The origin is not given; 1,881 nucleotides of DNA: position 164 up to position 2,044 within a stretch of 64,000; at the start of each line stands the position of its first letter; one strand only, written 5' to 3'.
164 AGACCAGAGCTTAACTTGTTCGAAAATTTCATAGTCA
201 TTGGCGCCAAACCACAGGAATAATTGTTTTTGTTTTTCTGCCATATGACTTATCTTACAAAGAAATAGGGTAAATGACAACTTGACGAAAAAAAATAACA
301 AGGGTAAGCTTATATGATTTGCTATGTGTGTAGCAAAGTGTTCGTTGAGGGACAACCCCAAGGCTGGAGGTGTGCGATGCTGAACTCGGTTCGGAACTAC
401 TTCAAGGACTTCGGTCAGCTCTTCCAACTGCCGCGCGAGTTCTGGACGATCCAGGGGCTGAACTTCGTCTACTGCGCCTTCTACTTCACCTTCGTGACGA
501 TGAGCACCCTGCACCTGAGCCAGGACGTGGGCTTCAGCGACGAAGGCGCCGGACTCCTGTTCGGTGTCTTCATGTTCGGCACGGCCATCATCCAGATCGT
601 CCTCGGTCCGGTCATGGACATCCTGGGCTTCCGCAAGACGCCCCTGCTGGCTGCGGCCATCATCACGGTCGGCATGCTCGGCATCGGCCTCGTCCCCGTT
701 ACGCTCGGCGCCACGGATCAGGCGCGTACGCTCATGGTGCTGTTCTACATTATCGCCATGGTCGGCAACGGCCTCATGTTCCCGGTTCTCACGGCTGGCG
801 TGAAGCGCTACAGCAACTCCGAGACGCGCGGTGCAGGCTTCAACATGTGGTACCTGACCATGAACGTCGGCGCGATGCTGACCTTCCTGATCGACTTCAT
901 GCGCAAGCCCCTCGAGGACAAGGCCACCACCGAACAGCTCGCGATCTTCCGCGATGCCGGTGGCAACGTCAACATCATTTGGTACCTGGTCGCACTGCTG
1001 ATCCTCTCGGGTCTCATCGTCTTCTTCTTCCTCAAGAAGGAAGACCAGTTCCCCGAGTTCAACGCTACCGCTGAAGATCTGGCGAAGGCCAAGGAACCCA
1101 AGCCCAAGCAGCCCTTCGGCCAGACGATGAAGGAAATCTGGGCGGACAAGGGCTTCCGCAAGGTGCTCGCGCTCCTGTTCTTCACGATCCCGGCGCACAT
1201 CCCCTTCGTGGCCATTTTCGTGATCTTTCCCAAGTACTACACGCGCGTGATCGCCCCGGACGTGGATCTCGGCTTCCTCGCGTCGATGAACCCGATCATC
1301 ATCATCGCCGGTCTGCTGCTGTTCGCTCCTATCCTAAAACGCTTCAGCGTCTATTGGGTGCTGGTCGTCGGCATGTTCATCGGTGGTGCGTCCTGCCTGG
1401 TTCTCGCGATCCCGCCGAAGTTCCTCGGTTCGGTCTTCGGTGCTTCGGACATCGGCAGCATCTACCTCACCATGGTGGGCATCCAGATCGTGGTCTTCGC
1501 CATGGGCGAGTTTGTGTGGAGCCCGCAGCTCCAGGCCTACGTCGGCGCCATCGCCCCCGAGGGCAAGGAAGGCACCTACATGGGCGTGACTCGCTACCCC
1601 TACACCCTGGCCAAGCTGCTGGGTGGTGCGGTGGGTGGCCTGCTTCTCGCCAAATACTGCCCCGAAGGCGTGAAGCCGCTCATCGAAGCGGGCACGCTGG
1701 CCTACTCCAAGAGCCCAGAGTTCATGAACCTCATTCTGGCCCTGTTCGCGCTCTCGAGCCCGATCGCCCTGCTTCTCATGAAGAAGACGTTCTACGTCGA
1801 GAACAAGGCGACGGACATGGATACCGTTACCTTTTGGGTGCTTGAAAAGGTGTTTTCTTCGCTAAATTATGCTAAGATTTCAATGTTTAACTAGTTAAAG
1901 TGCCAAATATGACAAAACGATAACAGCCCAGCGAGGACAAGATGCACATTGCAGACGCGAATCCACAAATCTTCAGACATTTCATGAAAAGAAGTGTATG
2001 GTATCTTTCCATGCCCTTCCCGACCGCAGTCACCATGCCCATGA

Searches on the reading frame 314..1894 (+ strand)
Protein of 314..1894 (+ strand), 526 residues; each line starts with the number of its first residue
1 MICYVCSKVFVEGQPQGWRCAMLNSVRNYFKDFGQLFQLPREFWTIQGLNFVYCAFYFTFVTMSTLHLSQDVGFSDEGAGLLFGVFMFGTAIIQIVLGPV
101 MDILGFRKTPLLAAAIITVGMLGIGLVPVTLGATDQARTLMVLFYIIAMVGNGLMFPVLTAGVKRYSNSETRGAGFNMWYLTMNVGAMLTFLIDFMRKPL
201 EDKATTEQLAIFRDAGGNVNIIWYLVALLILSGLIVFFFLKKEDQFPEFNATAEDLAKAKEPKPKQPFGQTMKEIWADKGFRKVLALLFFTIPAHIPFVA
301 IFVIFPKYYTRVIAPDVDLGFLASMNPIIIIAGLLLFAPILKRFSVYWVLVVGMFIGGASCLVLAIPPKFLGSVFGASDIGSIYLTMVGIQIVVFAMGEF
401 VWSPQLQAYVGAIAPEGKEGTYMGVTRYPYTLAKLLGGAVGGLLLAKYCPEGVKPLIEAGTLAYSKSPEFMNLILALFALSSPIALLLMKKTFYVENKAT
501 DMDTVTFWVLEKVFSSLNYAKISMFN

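Call 44: search_protein_families(library=pfam, proteins=[window:314-1894:+], max_evalue=0.001)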
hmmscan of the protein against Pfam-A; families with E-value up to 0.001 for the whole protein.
window:314-1894:+ (526 aa): 2 families
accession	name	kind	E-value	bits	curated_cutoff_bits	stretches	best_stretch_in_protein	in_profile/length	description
PF07690.21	MFS_1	-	8e-25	87.9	33.4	1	51-427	7-336/347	Major Facilitator Superfamily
PF12832.13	MFS_1_like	-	4.1e-05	23.2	25.2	1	44-448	2-365/373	MFS_1 like family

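Call 62: find_encoding_contigs(protein=window:314-1894:+, flank=10000, max_places=3)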
Protein window:314-1894:+ (526 aa): no gene with exactly this product is on record in the collection.
